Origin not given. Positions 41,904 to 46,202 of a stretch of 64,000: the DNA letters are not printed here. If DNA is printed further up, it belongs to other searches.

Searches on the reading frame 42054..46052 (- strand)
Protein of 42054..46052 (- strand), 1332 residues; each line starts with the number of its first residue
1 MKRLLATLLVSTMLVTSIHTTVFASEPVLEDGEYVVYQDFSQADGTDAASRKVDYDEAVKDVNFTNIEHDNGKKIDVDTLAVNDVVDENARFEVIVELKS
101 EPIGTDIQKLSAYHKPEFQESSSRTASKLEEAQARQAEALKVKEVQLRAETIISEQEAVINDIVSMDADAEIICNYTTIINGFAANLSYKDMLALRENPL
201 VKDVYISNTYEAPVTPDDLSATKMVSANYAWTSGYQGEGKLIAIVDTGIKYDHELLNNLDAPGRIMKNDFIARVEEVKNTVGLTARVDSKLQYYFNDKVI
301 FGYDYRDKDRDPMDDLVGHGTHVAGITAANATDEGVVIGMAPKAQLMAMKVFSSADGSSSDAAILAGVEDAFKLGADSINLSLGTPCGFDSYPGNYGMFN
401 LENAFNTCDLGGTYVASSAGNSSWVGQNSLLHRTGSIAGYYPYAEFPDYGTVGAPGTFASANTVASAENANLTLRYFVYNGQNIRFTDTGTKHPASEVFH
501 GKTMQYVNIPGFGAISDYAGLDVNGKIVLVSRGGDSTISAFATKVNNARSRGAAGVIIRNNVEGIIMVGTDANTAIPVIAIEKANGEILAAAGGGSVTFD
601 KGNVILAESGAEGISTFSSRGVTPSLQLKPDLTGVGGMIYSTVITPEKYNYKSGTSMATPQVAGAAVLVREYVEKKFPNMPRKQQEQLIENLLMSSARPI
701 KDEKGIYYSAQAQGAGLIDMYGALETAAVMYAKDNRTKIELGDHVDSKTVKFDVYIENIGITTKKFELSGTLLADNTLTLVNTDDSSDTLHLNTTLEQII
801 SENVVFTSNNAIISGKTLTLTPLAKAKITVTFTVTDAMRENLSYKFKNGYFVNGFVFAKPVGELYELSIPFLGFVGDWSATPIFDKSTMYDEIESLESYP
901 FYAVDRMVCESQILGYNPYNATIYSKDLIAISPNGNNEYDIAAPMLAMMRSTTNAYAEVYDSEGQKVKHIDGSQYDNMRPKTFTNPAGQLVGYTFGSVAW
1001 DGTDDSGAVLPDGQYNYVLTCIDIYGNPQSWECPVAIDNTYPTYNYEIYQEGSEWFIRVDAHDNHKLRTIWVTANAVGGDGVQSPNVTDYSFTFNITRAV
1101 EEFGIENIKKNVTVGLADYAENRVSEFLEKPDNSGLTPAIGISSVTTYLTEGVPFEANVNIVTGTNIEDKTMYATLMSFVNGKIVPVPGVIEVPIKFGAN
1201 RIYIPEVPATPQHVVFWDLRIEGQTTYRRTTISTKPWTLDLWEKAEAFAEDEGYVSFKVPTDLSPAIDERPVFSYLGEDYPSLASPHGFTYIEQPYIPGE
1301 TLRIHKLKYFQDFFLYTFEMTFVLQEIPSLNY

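Call 37: search_protein_families(library=pfam, proteins=[window:42054-46052:-], max_evalue=0.001)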
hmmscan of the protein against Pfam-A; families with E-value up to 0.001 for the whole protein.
window:42054-46052:- (1332 aa): 5 families
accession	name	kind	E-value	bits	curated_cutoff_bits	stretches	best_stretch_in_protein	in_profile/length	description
PF00082.27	Peptidase_S8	-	6.1e-38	131.2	21.8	1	237-713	1-285/288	Subtilase family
PF02225.27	PA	-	1.8e-14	54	23.9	1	516-589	16-95/95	PA domain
PF06280.18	fn3_5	-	1e-07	33.1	27.6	1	739-872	1-112/112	Fn3-like domain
PF13860.13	FlgD_ig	-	1.9e-05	25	27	1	997-1019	51-73/79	FlgD Ig-like domain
PF05922.21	Inhibitor_I9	-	3.2e-05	25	21.2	1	95-211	3-80/82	Peptidase inhibitor I9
